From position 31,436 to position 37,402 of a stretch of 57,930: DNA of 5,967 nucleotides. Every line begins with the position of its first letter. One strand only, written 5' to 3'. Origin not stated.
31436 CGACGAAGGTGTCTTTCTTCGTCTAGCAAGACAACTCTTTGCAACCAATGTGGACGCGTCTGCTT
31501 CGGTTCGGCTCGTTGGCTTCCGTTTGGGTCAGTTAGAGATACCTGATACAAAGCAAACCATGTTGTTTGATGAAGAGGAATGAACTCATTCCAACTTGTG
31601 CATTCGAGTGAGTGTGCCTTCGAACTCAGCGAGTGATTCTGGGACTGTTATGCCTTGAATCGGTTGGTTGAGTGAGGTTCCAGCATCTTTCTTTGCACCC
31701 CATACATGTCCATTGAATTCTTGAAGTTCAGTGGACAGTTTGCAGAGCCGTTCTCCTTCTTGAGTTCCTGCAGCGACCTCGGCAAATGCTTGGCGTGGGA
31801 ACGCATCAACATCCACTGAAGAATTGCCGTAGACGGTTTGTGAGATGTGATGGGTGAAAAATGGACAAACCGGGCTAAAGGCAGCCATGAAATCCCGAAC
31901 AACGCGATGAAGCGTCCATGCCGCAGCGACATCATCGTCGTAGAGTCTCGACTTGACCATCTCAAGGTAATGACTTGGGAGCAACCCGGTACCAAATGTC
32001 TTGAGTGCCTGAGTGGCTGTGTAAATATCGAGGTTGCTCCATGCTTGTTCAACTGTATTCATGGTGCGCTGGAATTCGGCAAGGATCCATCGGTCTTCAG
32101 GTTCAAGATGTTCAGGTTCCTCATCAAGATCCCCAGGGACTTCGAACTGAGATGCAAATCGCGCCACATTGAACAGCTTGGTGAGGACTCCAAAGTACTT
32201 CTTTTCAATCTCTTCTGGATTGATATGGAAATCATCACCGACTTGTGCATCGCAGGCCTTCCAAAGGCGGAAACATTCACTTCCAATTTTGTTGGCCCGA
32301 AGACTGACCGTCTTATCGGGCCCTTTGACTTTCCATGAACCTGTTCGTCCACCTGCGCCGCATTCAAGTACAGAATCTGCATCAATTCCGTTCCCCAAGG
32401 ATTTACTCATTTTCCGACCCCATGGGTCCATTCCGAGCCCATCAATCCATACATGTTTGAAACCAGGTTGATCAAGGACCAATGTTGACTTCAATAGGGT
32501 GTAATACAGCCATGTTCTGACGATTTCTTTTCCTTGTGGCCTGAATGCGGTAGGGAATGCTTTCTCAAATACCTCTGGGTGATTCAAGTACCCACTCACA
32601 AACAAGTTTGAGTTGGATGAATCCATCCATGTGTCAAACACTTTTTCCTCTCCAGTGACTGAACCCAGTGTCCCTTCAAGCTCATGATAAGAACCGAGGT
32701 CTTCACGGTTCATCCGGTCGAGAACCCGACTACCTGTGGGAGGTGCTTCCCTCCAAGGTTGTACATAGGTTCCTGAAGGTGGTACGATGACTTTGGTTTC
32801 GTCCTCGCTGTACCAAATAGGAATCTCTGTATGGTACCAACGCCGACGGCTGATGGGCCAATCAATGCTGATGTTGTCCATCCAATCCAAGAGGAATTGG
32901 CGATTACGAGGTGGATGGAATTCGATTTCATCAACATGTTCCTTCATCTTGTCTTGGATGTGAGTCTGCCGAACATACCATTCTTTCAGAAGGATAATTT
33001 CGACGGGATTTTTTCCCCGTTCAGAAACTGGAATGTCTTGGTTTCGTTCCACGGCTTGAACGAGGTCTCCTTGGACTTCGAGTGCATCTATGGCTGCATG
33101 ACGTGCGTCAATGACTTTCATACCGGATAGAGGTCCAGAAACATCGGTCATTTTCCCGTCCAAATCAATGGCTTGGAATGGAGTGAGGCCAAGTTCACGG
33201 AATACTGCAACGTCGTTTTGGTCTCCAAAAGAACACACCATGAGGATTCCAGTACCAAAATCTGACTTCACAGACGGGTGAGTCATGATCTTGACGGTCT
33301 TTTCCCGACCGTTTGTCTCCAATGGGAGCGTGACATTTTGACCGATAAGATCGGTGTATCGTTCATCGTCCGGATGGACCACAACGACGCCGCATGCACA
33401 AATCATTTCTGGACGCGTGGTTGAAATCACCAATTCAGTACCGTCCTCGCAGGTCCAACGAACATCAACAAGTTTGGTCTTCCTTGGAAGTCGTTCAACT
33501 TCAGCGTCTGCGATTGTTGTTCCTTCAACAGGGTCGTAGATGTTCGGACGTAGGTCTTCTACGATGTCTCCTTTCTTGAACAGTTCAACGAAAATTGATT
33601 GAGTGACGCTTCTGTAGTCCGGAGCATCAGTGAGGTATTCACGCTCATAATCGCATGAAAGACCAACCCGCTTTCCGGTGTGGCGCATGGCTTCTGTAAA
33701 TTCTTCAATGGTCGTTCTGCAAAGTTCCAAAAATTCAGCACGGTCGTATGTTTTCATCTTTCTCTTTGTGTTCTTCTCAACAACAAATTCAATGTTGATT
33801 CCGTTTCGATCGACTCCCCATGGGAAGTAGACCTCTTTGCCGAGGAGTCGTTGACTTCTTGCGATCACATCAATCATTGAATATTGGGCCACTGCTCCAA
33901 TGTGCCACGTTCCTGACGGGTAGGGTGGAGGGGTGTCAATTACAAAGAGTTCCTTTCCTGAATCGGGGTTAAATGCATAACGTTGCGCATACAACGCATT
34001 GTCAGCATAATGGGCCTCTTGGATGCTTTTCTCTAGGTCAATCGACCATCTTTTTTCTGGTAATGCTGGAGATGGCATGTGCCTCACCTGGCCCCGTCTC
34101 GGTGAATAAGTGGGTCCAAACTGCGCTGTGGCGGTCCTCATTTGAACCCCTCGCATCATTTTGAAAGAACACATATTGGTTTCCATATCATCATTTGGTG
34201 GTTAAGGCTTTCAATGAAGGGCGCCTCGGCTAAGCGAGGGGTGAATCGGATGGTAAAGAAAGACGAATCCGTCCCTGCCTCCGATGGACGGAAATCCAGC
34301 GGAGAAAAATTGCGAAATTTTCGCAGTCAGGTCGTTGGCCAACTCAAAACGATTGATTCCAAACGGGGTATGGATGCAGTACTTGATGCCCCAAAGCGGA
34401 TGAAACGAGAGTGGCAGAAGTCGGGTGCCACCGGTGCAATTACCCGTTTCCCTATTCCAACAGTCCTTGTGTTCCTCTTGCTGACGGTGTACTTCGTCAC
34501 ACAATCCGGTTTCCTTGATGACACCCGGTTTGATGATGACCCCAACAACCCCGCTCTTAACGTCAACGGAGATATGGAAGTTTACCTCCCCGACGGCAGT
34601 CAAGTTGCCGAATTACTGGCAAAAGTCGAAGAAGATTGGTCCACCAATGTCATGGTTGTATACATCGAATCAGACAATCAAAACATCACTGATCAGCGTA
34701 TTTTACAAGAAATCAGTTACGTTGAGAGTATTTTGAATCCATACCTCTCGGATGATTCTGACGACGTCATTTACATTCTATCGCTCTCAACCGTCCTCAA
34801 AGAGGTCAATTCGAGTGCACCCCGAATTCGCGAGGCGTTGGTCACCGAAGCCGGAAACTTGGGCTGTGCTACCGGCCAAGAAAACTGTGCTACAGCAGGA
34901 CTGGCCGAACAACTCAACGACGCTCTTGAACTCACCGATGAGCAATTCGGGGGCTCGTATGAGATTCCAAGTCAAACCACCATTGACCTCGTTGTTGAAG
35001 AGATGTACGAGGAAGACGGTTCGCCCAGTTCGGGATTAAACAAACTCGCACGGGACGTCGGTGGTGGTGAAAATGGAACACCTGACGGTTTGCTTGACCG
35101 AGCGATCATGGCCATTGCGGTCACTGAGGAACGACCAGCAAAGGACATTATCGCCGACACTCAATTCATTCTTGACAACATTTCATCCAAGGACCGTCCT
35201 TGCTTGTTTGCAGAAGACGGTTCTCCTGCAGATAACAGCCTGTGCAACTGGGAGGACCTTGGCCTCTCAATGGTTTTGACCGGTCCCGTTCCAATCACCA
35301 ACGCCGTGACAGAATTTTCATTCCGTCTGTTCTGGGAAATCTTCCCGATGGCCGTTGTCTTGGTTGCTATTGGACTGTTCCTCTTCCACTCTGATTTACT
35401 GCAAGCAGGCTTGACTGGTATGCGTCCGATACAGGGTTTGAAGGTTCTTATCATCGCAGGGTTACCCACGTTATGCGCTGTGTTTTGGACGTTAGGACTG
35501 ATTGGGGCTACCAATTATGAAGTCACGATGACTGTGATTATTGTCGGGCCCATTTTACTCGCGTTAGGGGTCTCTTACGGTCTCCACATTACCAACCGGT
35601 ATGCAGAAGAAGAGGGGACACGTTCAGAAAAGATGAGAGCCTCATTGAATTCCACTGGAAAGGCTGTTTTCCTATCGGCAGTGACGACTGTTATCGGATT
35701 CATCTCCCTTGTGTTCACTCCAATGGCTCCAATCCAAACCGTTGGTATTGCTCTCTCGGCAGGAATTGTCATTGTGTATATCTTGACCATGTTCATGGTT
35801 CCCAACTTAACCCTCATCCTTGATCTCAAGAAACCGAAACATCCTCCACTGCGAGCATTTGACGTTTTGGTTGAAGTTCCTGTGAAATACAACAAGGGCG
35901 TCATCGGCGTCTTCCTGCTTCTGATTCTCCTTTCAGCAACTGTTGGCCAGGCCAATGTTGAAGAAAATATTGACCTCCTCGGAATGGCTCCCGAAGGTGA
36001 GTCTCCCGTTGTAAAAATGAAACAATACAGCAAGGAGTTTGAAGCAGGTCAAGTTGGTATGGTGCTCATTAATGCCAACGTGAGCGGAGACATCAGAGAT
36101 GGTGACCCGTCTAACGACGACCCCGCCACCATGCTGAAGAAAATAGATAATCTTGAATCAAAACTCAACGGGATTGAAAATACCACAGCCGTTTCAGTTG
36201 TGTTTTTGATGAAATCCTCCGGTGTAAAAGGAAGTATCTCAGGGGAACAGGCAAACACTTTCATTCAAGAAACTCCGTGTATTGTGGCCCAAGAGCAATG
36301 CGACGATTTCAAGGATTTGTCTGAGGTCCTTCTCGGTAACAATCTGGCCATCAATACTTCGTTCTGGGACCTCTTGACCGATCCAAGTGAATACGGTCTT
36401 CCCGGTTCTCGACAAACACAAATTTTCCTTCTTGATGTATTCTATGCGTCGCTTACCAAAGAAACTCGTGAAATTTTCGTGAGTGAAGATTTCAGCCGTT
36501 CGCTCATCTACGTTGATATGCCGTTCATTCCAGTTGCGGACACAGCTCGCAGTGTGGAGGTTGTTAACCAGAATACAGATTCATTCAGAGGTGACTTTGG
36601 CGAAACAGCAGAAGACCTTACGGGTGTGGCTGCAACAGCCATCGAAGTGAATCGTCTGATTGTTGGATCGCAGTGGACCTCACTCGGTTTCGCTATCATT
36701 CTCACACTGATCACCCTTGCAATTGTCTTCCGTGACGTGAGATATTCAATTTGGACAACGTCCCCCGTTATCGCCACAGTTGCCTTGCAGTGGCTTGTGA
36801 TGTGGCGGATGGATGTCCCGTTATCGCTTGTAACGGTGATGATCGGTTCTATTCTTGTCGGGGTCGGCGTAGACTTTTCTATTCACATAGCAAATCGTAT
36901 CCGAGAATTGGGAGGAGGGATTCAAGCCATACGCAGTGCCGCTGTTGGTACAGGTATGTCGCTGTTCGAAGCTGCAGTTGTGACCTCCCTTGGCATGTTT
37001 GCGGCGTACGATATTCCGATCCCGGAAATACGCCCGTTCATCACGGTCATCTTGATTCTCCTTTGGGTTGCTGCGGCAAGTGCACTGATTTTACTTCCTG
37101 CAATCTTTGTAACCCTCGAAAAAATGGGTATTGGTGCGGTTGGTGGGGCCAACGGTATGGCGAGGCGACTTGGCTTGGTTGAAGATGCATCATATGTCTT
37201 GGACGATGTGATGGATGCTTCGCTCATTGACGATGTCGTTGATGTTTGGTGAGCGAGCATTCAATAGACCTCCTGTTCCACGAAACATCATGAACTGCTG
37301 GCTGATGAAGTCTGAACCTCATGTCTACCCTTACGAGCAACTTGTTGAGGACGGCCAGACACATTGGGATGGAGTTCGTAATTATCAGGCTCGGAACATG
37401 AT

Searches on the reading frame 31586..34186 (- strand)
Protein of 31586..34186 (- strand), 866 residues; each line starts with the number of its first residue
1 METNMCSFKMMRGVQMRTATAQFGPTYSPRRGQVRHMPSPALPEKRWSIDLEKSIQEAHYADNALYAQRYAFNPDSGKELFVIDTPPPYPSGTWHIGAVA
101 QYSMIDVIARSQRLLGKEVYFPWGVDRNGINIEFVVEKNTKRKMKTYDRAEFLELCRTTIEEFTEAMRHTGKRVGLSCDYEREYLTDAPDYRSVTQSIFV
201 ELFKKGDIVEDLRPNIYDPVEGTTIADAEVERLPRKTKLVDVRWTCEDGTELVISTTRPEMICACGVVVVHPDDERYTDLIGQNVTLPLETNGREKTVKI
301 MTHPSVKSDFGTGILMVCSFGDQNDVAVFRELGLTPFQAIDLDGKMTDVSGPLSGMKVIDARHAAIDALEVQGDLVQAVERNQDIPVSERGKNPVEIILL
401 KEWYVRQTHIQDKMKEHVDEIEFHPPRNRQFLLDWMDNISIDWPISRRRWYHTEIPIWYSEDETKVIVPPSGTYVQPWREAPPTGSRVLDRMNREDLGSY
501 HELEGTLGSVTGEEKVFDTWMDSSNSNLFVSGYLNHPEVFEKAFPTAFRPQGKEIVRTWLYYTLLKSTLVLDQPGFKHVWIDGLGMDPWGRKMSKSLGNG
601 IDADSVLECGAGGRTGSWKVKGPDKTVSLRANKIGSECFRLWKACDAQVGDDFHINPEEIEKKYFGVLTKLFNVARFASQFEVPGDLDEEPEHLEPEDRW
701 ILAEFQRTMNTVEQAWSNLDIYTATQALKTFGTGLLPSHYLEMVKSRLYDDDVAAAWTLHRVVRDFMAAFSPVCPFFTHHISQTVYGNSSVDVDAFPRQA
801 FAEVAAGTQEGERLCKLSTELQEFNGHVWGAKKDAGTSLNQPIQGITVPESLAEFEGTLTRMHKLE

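Call 44: search_protein_families(library=pfam, proteins=[window:31586-34186:-], max_evalue=0.0001)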
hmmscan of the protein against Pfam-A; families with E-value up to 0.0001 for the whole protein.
window:31586-34186:- (866 aa): 3 families
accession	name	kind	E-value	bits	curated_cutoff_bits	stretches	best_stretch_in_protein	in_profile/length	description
PF00133.28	tRNA-synt_1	-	7.4e-75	252.7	22.7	1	74-654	18-412/414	tRNA synthetases class I (I, L, M and V)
PF08264.19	Anticodon_1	-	1.7e-19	70.6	25.1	1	698-824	1-128/148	Anticodon-binding domain of tRNA ligase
PF09334.17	tRNA-synt_1g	-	2.8e-17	63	20.1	1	82-231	2-136/391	tRNA synthetases class I (M)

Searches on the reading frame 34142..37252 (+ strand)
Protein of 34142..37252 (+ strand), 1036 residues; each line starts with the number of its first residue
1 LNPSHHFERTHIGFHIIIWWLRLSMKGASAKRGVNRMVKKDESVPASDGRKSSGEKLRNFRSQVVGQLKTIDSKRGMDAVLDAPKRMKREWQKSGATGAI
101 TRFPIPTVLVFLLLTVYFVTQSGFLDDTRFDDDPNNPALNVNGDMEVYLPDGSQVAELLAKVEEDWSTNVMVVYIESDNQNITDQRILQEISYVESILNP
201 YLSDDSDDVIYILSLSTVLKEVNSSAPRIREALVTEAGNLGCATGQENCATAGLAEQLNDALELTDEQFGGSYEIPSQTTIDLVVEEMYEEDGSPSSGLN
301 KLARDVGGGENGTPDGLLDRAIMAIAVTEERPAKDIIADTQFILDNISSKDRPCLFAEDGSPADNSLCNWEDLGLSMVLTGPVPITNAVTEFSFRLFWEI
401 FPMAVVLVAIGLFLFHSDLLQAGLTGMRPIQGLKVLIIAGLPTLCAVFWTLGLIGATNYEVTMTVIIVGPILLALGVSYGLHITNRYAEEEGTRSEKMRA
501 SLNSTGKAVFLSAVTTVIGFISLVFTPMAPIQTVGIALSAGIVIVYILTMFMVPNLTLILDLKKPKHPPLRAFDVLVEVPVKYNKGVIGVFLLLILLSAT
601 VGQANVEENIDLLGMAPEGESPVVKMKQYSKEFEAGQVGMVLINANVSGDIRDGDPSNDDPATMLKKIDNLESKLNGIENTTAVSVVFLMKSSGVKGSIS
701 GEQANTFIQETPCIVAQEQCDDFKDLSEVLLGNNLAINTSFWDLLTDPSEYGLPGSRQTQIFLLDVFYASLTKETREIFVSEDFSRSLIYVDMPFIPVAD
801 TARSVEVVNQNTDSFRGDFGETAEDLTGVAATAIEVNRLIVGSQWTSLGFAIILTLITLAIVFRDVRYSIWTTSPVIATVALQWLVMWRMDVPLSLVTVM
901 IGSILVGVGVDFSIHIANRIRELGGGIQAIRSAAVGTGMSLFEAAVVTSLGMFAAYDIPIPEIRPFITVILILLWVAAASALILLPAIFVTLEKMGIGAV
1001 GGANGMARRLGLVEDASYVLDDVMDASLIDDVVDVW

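Call 44: search_protein_families(library=pfam, proteins=[window:34142-37252:+], max_evalue=0.0001)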
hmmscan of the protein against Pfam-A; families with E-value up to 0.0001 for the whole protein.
window:34142-37252:+ (1036 aa): 2 families
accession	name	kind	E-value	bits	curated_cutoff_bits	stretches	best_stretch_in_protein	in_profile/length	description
PF03176.21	MMPL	-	3.5e-20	72.6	20.5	2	378-560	126-302/333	MMPL family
PF12349.14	Sterol-sensing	-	3.7e-06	27.3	22.3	1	442-553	15-129/153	Sterol-sensing domain of SREBP cleavage-activation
